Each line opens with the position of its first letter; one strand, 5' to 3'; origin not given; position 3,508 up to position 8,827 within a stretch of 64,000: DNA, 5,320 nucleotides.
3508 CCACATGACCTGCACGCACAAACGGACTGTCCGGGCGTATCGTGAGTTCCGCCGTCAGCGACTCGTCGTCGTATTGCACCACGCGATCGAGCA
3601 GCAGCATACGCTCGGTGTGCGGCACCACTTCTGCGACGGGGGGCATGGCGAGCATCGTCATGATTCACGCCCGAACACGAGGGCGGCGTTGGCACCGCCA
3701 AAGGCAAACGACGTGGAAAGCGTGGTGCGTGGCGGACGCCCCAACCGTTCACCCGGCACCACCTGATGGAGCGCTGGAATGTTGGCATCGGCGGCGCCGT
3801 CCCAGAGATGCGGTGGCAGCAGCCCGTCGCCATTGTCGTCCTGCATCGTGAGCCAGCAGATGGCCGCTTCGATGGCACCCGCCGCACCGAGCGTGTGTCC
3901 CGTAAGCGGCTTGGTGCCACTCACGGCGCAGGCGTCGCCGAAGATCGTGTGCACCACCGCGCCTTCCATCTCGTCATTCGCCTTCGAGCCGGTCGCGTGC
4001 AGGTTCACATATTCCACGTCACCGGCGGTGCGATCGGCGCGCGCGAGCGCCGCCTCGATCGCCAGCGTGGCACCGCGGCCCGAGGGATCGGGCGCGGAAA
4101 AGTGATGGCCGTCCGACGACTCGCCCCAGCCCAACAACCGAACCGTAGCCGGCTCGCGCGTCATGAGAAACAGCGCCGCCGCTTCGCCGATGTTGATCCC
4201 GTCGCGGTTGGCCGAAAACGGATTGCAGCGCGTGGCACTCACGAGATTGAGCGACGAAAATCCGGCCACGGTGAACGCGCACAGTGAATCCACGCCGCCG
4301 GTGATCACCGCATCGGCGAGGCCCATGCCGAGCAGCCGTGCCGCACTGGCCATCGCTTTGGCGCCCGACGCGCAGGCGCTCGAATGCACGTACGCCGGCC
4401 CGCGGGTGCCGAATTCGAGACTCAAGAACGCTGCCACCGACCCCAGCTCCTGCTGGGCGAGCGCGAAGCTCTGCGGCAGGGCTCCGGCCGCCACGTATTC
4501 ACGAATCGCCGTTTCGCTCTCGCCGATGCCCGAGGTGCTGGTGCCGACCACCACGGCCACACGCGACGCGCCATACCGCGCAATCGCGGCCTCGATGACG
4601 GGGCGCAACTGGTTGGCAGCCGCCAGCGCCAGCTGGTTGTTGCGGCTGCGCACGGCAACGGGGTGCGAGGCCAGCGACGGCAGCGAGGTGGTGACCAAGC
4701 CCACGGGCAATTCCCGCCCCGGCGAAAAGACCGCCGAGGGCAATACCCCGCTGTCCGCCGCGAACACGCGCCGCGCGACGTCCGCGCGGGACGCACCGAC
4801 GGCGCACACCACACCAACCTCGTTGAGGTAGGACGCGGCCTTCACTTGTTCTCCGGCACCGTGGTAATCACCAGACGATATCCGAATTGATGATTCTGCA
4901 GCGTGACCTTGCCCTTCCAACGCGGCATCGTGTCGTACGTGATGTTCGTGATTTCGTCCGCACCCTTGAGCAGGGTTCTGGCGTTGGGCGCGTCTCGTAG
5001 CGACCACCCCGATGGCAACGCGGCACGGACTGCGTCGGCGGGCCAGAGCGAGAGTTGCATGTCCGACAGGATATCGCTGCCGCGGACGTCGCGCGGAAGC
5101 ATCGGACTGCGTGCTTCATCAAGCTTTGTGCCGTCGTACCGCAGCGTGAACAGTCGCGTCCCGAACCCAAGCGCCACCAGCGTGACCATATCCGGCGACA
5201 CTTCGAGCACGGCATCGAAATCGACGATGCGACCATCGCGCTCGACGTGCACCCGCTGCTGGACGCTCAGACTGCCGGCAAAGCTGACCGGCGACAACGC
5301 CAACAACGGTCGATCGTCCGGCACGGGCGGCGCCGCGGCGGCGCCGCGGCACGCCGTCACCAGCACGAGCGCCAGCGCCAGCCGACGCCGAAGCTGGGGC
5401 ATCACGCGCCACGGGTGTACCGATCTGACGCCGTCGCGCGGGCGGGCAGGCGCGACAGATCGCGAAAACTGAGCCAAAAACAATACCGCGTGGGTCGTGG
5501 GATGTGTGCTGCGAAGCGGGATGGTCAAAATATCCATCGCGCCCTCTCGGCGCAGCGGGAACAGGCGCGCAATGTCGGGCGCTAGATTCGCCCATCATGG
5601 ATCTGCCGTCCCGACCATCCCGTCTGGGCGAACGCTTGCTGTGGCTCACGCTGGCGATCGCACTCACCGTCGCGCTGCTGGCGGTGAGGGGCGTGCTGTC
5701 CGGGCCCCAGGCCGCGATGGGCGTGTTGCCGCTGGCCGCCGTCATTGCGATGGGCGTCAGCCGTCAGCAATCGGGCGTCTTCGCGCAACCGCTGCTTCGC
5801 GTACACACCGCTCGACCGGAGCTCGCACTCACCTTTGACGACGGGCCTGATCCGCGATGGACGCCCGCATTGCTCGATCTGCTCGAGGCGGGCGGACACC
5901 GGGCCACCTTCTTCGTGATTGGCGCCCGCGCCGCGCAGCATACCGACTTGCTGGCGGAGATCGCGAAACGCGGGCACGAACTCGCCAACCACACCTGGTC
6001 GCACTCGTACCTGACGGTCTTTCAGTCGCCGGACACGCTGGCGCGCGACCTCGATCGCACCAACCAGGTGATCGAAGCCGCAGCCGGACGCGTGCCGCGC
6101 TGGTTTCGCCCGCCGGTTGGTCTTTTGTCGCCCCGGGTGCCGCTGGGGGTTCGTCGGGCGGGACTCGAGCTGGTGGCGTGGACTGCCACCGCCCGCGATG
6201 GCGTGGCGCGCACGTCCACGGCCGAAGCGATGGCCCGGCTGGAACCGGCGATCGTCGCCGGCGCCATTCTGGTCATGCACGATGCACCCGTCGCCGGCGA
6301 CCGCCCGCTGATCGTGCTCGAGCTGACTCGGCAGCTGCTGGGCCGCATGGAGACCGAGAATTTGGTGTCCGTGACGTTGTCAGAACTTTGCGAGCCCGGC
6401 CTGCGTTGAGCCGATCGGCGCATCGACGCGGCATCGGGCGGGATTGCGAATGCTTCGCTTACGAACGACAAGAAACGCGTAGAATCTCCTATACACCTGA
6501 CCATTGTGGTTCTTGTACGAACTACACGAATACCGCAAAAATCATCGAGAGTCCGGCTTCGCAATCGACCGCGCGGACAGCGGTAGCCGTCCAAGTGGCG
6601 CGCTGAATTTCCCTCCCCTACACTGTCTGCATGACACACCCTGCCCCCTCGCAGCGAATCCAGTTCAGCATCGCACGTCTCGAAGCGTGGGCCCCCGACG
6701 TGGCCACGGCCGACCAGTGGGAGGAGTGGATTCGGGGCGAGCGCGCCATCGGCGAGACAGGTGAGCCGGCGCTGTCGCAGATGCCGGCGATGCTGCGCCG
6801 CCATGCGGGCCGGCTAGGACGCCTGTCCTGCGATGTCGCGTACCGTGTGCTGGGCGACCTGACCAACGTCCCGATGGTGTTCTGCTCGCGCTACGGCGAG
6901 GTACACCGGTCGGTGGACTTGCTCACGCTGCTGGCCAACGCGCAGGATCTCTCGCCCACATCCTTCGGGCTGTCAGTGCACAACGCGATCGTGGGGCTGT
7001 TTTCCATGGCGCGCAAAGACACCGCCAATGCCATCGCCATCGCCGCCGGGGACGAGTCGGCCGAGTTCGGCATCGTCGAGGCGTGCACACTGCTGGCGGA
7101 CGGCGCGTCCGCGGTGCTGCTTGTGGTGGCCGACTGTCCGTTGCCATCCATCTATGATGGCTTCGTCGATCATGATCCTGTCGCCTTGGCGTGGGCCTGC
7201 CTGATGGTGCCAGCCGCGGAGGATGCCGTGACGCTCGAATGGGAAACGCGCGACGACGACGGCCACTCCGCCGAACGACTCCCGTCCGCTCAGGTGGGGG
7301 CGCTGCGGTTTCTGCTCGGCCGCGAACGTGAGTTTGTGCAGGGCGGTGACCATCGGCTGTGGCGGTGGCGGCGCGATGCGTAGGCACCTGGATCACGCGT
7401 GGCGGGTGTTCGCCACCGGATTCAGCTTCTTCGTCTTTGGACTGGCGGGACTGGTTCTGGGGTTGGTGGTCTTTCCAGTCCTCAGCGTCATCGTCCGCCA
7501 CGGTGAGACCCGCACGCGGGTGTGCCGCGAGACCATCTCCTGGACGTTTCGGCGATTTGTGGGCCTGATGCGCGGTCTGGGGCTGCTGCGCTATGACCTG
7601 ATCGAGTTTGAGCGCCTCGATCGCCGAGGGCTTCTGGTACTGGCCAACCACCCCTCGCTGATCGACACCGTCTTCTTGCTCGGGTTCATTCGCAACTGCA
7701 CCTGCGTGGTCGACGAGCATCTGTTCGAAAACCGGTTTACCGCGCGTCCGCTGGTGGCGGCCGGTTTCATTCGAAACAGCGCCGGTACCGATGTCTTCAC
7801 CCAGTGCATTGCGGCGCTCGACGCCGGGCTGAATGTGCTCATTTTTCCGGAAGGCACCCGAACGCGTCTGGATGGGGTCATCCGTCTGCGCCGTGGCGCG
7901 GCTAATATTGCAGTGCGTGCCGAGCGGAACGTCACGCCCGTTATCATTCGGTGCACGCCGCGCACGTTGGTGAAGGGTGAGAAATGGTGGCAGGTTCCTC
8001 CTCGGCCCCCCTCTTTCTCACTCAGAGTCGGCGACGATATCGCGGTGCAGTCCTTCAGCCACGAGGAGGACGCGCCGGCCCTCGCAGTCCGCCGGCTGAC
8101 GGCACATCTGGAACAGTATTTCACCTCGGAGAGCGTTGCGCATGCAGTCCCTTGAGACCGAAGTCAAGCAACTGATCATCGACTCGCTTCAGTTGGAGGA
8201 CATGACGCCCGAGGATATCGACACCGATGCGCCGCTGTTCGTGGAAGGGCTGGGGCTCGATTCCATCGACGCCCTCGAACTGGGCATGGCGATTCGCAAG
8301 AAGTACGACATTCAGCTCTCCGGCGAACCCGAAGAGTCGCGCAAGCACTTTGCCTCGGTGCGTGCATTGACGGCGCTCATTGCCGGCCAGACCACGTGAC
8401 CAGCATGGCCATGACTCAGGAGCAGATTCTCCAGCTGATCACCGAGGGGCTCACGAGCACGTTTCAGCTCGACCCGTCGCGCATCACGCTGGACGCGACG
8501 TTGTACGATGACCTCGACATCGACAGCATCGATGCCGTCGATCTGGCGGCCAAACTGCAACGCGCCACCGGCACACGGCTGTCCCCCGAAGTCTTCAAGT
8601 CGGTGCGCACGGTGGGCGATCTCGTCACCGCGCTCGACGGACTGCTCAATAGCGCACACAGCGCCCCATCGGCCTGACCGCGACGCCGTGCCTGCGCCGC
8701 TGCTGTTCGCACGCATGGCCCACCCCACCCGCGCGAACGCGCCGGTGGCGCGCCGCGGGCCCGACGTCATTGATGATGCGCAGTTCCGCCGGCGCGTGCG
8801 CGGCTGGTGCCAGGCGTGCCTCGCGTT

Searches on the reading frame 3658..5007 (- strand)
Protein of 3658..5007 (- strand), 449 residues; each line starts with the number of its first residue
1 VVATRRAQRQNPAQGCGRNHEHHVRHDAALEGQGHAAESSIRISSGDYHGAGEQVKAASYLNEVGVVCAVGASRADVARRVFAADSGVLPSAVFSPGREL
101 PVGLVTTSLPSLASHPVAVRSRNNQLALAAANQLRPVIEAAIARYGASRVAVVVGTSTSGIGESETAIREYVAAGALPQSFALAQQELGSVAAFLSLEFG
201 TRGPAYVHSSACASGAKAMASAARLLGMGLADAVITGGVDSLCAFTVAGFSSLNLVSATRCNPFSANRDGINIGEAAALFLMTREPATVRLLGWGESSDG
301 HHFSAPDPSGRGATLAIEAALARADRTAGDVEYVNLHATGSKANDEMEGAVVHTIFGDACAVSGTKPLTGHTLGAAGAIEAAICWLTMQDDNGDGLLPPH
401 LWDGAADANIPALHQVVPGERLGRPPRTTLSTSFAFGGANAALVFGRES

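Call 6: search_protein_families(library=pfam, proteins=[window:3658-5007:-], max_evalue=0.01)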
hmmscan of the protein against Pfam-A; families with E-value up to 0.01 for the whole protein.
window:3658-5007:- (449 aa): 3 families
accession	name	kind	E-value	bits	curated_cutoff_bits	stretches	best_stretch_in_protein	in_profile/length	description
PF02801.28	Ketoacyl-synt_C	-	7.1e-25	87.8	20.8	1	291-391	4-110/119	Beta-ketoacyl synthase, C-terminal domain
PF00109.32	ketoacyl-synt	-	2.5e-20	73.6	20.8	1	143-284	109-248/252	Beta-ketoacyl synthase, N-terminal domain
PF00108.29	Thiolase_N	-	0.00079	19.3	26.4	1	192-244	65-117/260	Thiolase, N-terminal domain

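Call 9: search_protein_families(library=ncbifam, proteins=[window:3658-5007:-], max_evalue=0.001)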
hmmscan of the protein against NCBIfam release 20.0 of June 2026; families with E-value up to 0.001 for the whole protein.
window:3658-5007:- (449 aa): 21 families
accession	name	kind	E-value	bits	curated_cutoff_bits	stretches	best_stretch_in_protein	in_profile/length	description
NF006618.0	PRK09185.1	subfamily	2.4e-136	454.9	407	1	60-448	6-393/394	beta-ketoacyl-ACP synthase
TIGR03150.1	fabF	equivalog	7e-58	196.2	493.75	1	64-445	8-406/407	beta-ketoacyl-ACP synthase II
NF005589.0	PRK07314.1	subfamily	2.4e-55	188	387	1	124-447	75-411/413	beta-ketoacyl-ACP synthase II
NF004618.0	PRK05952.1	equivalog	2.7e-49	168.1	455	1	64-447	9-382/384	beta-ketoacyl-ACP synthase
NF005916.1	PRK07910.1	equivalog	1.4e-44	152.7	560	1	147-447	105-417/418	KasA/KasB family beta-ketoacyl-ACP synthase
NF004970.0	PRK06333.1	subfamily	7.4e-44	150.2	525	1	143-447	103-421/424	beta-ketoacyl-ACP synthase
NF006587.0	PRK09116.1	equivalog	2.7e-43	148.3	470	1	190-447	142-406/408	beta-ketoacyl-ACP synthase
NF006274.0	PRK08439.1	equivalog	1.2e-42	146.2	621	1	64-446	9-404/406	beta-ketoacyl-ACP synthase II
NF058662.1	cispenta_AmcF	equivalog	9.2e-42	143.3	325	1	68-446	11-368/369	cispentacin biosynthesis acyltransferase subunit AmcF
NF005076.0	PRK06501.1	equivalog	8.3e-41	140.2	629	1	184-448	147-423/425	beta-ketoacyl-ACP synthase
NF005490.0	PRK07103.1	equivalog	1.6e-34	119.7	445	1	64-447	11-412/414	polyketide beta-ketoacyl:acyl carrier protein synthase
NF006434.0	PRK08722.1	equivalog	2.1e-33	115.8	759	1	141-447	92-413/414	beta-ketoacyl-ACP synthase II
NF005935.0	PRK07967.1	equivalog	8.6e-32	110.5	630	1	148-447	96-403/406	beta-ketoacyl-ACP synthase I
NF053555.1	prodigi_MBC_PigJ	equivalog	8.4e-19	67.3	900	1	192-389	493-697/759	prodigiosin MBC biosynthesis protein PigJ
NF041183.1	Pks2_ls1_myc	equivalog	3.9e-14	50.5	2400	1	194-390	155-363/2086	sulfolipid-1 biosynthesis phthioceranic/hydroxyphthioceranic acid synthase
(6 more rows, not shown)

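Call 75: search_solved_structures(query=window:3658-4845:-, max_evalue=1e-40)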
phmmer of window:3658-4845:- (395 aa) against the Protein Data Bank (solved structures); distinct sequences matched with E-value up to 1e-40: 5.
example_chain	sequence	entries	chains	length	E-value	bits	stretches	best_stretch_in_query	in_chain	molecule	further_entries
6qsp_A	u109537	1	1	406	5.2e-88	299.5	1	6-392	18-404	Beta-ketoacyl synthase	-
7f28_B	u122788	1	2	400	4.4e-77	263.5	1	46-392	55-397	Putative 3-oxoacyl-[ACP] synthase FabV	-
5sxo_A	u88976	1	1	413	1.2e-42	150.3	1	86-393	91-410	3-oxoacyl-[acyl-carrier-protein] synthase 2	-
3o04_A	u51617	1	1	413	3.7e-42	148.6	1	86-393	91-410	beta-keto-acyl carrier protein synthase II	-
9s5h_B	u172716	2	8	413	5.8e-41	144.7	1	68-391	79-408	3-oxoacyl-(Acyl-carrier-protein) synthase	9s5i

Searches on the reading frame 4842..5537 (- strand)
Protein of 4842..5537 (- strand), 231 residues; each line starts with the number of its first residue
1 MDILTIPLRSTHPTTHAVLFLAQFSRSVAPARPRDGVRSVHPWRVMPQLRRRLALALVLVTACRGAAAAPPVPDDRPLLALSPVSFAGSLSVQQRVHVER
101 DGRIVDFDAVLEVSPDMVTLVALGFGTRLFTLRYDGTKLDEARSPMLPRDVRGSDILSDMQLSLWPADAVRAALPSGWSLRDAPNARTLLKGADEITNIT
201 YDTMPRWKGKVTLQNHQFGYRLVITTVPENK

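Call 6: search_protein_families(library=pfam, proteins=[window:4842-5537:-], max_evalue=0.01)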
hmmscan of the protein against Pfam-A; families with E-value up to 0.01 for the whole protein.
window:4842-5537:- (231 aa): 1 family
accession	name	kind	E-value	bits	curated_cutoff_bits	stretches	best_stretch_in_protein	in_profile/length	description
PF11659.14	DUF3261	-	8.9e-39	132.9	22.3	1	91-227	1-136/137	Protein of unknown function (DUF3261)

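Call 9: search_protein_families(library=ncbifam, proteins=[window:4842-5537:-], max_evalue=0.001)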
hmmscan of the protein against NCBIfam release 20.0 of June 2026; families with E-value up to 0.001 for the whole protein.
window:4842-5537:- (231 aa): 0 families

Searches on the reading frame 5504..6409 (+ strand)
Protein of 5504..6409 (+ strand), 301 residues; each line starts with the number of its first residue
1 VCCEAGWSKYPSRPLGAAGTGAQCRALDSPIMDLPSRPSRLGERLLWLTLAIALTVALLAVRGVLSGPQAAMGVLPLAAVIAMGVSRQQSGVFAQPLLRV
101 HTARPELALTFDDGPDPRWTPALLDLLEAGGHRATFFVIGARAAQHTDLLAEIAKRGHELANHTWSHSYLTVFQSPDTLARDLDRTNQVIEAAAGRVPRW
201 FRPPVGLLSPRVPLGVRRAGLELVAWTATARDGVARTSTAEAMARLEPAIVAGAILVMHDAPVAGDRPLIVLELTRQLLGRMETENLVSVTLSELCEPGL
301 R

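Call 6: search_protein_families(library=pfam, proteins=[window:5504-6409:+], max_evalue=0.01)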
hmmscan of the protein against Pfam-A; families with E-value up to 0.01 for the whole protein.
window:5504-6409:+ (301 aa): 1 family
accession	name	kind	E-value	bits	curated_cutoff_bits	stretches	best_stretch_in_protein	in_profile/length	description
PF01522.26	Polysacc_deac_1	-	2.1e-34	118.6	23.1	1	102-223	4-123/124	Polysaccharide deacetylase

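Call 9: search_protein_families(library=ncbifam, proteins=[window:5504-6409:+], max_evalue=0.001)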
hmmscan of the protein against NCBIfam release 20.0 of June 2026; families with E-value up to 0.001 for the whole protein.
window:5504-6409:+ (301 aa): 9 families
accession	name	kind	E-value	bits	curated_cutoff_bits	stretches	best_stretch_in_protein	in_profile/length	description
TIGR04243.1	nodulat_NodB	equivalog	1.9e-30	105.8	240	1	106-264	3-160/197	chitooligosaccharide deacetylase NodB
TIGR02764.1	spore_ybaN_pdaB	equivalog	6.3e-27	94.6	237.4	1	101-264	2-159/191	polysaccharide deacetylase family sporulation protein PdaB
NF045821.1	PgAcgDacpgdA1_Bac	equivalog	1.3e-21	76.7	400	1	104-262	87-243/282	peptidoglycan-N-acetylglucosamine deacetylase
TIGR02884.1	spore_pdaA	equivalog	9.7e-20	71.2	298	1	104-260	36-194/224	delta-lactam-biosynthetic de-N-acetylase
NF045820.1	PgAcgDacpgdA_Strep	equivalog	1.2e-19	70.4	800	1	107-261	270-419/463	peptidoglycan-N-acetylglucosamine deacetylase PgdA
TIGR02873.1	spore_ylxY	hypoth_equivalog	1.4e-19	70.3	391.5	1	94-261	74-239/268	probable sporulation protein, polysaccharide deacetylase family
TIGR03006.1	pepcterm_polyde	equivalog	4.9e-14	52.1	276.2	1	120-203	36-118/272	XrtA system polysaccharide deacetylase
NF045822.1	PgAcgDacpgdA2_Bac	equivalog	7.7e-12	45.1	400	1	108-208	73-171/274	peptidoglycan-N-acetylglucosamine deacetylase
NF050820.1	PolSacchBiosHfsH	equivalog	6.1e-06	26.1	400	1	98-206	27-141/249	oligosaccharide deacetylase HfsH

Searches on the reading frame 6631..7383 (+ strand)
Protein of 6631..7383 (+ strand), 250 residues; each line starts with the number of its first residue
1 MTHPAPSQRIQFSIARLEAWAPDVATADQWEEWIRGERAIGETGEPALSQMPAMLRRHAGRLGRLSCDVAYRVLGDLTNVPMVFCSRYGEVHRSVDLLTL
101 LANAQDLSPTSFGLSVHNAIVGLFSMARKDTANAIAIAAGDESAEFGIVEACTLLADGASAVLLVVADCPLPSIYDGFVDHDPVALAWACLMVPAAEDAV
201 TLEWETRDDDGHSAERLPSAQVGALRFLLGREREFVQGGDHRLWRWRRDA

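Call 6: search_protein_families(library=pfam, proteins=[window:6631-7383:+], max_evalue=0.01)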
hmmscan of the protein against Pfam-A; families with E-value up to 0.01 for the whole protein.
window:6631-7383:+ (250 aa): 1 family
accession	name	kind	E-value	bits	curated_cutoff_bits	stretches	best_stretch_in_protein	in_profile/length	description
PF13723.12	Ketoacyl-synt_2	-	9.4e-60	202.4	25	1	30-246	1-222/223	Beta-ketoacyl synthase, N-terminal domain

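Call 9: search_protein_families(library=ncbifam, proteins=[window:6631-7383:+], max_evalue=0.001)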
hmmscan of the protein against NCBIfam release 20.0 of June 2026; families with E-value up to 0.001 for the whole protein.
window:6631-7383:+ (250 aa): 0 families

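Call 74: search_solved_structures(query=window:6631-7383:+, max_evalue=1)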
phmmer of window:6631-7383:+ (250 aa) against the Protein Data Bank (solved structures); distinct sequences matched with E-value up to 1: 18.
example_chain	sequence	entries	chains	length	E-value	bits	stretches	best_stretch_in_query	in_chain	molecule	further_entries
6qsp_B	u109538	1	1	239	6.1e-24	87.9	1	12-248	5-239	Uncharacterized protein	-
7f28_A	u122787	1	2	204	1.3e-15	60.6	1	46-189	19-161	Ketoacyl_synth_N domain-containing protein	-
7jzb_A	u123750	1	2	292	0.22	14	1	144-217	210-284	4-hydroxy-tetrahydrodipicolinate synthase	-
2ojp_A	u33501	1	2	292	0.25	13.8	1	144-217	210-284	Dihydrodipicolinate synthase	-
3i7q_A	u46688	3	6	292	0.38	13.2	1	144-217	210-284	Dihydrodipicolinate synthase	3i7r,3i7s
7jzc_A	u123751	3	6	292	0.41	13.1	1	144-217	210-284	4-hydroxy-tetrahydrodipicolinate synthase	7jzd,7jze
2pur_A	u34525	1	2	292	0.45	13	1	144-217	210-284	Dihydrodipicolinate synthase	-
3den_A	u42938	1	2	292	0.45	13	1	144-217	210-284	Dihydrodipicolinate synthase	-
7jz7_A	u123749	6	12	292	0.45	13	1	144-217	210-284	4-hydroxy-tetrahydrodipicolinate synthase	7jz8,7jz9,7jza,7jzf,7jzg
1dhp_A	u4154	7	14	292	0.45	13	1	144-217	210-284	DIHYDRODIPICOLINATE SYNTHASE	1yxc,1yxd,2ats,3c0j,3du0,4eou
1s5v_A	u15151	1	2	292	0.45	13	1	144-217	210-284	Dihydrodipicolinate synthase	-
1s5t_A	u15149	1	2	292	0.45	13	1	144-217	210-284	Dihydrodipicolinate synthase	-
1s5w_A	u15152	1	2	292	0.46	13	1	144-217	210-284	Dihydrodipicolinate synthase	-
5t25_A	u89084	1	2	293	0.47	12.9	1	144-217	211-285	4-hydroxy-tetrahydrodipicolinate synthase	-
5t26_A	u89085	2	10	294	0.48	12.9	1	144-217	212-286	4-hydroxy-tetrahydrodipicolinate synthase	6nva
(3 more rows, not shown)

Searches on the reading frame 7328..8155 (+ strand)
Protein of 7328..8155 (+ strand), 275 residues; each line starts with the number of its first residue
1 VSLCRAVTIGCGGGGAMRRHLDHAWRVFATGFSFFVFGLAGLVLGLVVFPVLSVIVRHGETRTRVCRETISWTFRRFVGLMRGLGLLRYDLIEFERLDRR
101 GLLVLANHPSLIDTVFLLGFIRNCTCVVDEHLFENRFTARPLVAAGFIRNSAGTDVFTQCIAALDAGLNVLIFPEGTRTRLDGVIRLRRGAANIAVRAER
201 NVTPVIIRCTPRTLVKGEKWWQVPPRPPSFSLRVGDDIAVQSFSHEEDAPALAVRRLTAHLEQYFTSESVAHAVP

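Call 6: search_protein_families(library=pfam, proteins=[window:7328-8155:+], max_evalue=0.01)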
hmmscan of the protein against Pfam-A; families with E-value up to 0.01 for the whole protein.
window:7328-8155:+ (275 aa): 1 family
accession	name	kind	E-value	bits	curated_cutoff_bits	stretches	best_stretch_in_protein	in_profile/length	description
PF01553.26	Acyltransferase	-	2.5e-14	53.7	23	1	97-207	10-131/132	Acyltransferase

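Call 9: search_protein_families(library=ncbifam, proteins=[window:7328-8155:+], max_evalue=0.001)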
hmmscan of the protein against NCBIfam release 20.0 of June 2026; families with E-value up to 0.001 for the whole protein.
window:7328-8155:+ (275 aa): 4 families
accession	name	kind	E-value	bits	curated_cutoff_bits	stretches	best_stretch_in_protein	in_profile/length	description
TIGR00530.1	AGP_acyltrn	subfamily_domain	3.2e-13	49.5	102.95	1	96-207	11-129/130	1-acylglycerol-3-phosphate O-acyltransferase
NF005291.0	PRK06814.1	equivalog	1.8e-07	29.5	1349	1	45-214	408-570/1140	acyl-[ACP]--phospholipid O-acyltransferase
NF006386.0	PRK08633.1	equivalog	4.6e-06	24.6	1221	1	100-208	441-552/1147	acyl-[ACP]--phospholipid O-acyltransferase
NF005959.0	PRK08043.1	equivalog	0.0004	18.7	886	1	95-209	23-139/719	bifunctional acyl-ACP--phospholipid O-acyltransferase/long-chain-fatty-acid--ACP ligase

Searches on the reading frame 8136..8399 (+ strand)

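Call 6: search_protein_families(library=pfam, proteins=[window:8136-8399:+], max_evalue=0.01)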
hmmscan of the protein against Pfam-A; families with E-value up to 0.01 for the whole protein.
window:8136-8399:+ (87 aa): 1 family
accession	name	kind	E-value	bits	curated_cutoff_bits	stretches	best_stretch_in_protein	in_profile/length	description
PF00550.31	PP-binding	-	1.5e-08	35.2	20.8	1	10-62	3-50/67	Phosphopantetheine attachment site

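Call 9: search_protein_families(library=ncbifam, proteins=[window:8136-8399:+], max_evalue=0.001)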
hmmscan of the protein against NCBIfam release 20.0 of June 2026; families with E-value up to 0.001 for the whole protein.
window:8136-8399:+ (87 aa): 11 families
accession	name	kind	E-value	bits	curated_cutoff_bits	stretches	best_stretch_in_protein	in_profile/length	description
NF006617.0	PRK09184.1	subfamily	4.5e-28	97.1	70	1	3-85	11-93/96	phosphopantetheine-binding protein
TIGR00517.1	acyl_carrier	equivalog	5.4e-10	39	70.45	1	3-83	1-74/77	acyl carrier protein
NF002149.0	PRK00982.1-3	equivalog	2.7e-09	36.8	106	1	3-67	1-61/78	acyl carrier protein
NF002148.0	PRK00982.1-2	subfamily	1.1e-08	34.8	71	1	3-67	2-62/79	acyl carrier protein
NF002151.0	PRK00982.1-5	equivalog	1.4e-07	31.5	92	1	3-75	1-66/78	acyl carrier protein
NF058660.1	cispen_ACP_AmcB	equivalog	1.7e-07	31.3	80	1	7-83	3-76/80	cispentacin biosynthesis acyl carrier protein AmcB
NF005480.0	PRK07081.1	equivalog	1.9e-07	30.9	72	1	7-82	2-73/83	acyl carrier protein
NF052616.1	ACP_for_OlsHI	equivalog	5.5e-06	26.6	130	1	3-85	1-80/83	ornithine lipid biosynthesis acyl carrier protein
NF003757.0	PRK05350.1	equivalog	5.8e-06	26.4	65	1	8-78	9-69/83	acyl carrier protein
NF002150.0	PRK00982.1-4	subfamily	0.00014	22.1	66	1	8-67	8-63/80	acyl carrier protein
NF003464.0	PRK05087.1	equivalog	0.00062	19.7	68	1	12-62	5-55/78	D-alanine--poly(phosphoribitol) ligase subunit DltC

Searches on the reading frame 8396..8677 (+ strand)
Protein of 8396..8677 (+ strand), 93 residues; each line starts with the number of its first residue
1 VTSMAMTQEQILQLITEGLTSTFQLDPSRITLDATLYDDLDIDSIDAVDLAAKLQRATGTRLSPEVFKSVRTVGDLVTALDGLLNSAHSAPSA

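Call 7: search_protein_families(library=pfam, proteins=[window:8396-8677:+], max_evalue=0.01)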
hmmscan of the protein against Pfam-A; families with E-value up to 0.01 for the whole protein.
window:8396-8677:+ (93 aa): 1 family
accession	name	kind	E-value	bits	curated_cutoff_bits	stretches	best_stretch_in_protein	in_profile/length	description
PF00550.31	PP-binding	-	3.8e-13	49.9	20.8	1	19-80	7-67/67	Phosphopantetheine attachment site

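Call 10: search_protein_families(library=ncbifam, proteins=[window:8396-8677:+], max_evalue=0.001)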
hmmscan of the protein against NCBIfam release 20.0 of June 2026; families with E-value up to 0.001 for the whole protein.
window:8396-8677:+ (93 aa): 15 families
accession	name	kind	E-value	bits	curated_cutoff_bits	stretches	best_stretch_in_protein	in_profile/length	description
NF003757.0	PRK05350.1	equivalog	4e-31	107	65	1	6-86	2-82/83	acyl carrier protein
NF002150.0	PRK00982.1-4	subfamily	1.2e-11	44.7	66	1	6-78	1-73/80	acyl carrier protein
NF002147.0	PRK00982.1-1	equivalog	2.1e-11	43.5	84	1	4-79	1-76/83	acyl carrier protein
NF040636.1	AcpM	exception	8.2e-11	41.8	146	1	7-83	2-78/93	meromycolate extension acyl carrier protein AcpM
NF002148.0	PRK00982.1-2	subfamily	2.1e-10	40.3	71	1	9-80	3-74/79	acyl carrier protein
TIGR00517.1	acyl_carrier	equivalog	5.9e-08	32.5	70.45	1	10-78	3-71/77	acyl carrier protein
NF004533.0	PRK05883.1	equivalog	3.9e-07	29.8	72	1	3-81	16-94/100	acyl carrier protein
NF002151.0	PRK00982.1-5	equivalog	4.4e-06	26.7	92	1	7-80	4-73/78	acyl carrier protein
NF037940.1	PKS_MbtD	equivalog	8.3e-06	24.1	1150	1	7-81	902-976/978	mycobactin polyketide synthase MbtD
NF005079.0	PRK06508.1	equivalog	5.2e-05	23.6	83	1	9-66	6-59/93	acyl carrier protein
NF006031.0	PRK08172.1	equivalog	0.00016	22.2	76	1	13-85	7-79/82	acyl carrier protein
NF009104.0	PRK12449.1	equivalog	0.00019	21.3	70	1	6-78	1-73/80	acyl carrier protein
NF058660.1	cispen_ACP_AmcB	equivalog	0.00047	20.3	80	1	24-80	17-78/80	cispentacin biosynthesis acyl carrier protein AmcB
NF045894.1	PKS_plus_SDR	equivalog_domain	0.00073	17.2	1740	1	6-80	1435-1509/1515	type I polyketide synthase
NF006617.0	PRK09184.1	subfamily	0.00077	19.4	70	1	3-63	10-70/96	phosphopantetheine-binding protein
